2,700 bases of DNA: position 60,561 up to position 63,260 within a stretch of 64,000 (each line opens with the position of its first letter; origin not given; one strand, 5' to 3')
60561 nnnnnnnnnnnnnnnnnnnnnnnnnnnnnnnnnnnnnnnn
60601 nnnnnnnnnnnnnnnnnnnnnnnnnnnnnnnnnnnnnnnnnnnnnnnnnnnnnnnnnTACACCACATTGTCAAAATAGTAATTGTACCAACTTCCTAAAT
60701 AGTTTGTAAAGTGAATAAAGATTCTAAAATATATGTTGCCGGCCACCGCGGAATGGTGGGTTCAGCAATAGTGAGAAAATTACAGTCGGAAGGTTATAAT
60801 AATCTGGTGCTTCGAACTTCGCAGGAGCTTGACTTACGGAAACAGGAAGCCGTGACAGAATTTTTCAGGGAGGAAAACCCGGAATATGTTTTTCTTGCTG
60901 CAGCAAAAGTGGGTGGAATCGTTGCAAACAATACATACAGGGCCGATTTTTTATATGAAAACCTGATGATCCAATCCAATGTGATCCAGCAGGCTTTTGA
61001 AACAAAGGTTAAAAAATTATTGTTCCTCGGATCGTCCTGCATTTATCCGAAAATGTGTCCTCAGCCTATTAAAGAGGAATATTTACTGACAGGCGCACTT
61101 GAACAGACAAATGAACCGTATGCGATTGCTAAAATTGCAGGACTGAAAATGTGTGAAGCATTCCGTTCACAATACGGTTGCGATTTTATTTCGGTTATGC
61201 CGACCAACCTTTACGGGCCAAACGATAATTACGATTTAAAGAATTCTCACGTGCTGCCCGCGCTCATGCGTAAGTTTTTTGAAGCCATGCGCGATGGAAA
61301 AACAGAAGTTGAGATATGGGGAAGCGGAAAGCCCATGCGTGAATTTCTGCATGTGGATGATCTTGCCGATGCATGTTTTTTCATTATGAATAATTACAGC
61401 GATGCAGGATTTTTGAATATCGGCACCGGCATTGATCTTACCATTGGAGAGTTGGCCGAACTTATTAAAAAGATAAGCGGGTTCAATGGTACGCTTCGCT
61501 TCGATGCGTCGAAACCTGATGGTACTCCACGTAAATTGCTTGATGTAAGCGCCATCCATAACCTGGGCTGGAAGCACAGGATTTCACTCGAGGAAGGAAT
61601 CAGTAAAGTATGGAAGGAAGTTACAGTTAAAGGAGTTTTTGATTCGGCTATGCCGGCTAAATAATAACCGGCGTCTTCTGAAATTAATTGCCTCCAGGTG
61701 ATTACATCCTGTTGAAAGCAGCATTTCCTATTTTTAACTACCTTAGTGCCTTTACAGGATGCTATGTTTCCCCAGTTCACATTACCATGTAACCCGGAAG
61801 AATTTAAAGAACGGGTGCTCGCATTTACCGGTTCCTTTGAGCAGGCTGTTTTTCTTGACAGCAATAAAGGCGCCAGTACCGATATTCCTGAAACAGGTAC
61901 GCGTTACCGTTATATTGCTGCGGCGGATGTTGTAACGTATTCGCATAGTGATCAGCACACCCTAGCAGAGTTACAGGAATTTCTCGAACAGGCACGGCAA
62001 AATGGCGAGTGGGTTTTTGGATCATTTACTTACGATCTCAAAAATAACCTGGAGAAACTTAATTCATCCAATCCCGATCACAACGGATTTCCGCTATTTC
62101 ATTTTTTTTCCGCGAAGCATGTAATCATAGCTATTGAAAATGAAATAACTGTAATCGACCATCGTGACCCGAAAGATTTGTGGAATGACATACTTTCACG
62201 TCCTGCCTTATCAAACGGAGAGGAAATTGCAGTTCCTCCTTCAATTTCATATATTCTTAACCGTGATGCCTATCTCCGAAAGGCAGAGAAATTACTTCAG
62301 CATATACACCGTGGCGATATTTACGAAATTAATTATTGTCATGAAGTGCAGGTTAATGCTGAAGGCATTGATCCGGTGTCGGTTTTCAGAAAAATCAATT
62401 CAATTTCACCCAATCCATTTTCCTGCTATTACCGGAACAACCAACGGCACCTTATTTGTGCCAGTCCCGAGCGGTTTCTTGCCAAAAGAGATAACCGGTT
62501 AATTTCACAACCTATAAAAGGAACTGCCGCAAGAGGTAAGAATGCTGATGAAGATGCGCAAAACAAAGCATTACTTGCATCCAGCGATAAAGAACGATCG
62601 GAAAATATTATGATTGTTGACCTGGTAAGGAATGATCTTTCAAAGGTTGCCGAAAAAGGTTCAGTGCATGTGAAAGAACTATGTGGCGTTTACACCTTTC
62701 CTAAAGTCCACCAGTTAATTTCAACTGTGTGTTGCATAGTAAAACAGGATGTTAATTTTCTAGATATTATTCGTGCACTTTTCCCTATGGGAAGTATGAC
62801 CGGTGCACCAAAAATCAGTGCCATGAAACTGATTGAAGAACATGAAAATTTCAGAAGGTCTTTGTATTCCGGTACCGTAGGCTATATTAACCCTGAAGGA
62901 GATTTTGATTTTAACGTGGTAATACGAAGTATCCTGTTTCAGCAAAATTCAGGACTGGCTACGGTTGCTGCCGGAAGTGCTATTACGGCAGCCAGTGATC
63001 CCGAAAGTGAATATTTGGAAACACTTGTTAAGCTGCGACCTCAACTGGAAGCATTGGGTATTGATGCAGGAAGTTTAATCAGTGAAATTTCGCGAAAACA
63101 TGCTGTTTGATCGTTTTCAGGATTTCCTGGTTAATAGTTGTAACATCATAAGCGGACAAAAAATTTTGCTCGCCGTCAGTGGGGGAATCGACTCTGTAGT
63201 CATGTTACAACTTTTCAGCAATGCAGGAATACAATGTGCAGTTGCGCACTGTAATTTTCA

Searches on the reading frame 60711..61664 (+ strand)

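Call 73: search_protein_families(library=pfam, proteins=[window:60711-61664:+], max_evalue=0.01)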
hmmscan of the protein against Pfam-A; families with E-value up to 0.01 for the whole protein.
window:60711-61664:+ (317 aa): 4 families
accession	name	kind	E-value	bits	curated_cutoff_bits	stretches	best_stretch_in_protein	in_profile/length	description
PF01370.27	Epimerase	-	4.5e-63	213.3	20.9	1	7-238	1-240/240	NAD dependent epimerase/dehydratase family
PF16363.11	GDP_Man_Dehyd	-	2e-17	64.1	27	1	39-299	58-331/332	GDP-mannose 4,6 dehydratase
PF04321.23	RmlD_sub_bind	-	6.2e-08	32.5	27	1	6-65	2-60/287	RmlD substrate binding domain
PF02719.21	Polysacc_synt_2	-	0.00043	20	20.2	1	36-106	57-126/293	Polysaccharide biosynthesis protein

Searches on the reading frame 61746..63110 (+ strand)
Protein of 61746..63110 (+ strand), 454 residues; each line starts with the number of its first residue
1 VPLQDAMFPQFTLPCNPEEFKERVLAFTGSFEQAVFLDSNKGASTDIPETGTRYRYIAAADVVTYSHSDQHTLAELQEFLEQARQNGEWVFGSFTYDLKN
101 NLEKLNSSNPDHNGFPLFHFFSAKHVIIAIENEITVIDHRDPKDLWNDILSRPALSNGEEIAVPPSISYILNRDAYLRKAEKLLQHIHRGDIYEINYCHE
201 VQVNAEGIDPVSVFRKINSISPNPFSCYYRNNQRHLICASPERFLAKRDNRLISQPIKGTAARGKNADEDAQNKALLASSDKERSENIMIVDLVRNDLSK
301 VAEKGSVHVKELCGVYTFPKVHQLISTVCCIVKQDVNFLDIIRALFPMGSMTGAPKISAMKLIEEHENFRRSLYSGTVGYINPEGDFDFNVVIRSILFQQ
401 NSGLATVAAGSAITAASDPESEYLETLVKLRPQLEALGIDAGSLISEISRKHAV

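Call 73: search_protein_families(library=pfam, proteins=[window:61746-63110:+], max_evalue=0.01)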
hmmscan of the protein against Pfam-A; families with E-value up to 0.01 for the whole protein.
window:61746-63110:+ (454 aa): 2 families
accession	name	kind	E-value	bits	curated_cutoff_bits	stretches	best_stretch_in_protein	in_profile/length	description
PF00425.24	Chorismate_bind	-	1.1e-84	284.4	27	1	173-429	2-257/257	chorismate binding enzyme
PF04715.19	Anth_synt_I_N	-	6.4e-05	23.7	23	1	70-128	62-130/140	Anthranilate synthase component I, N terminal region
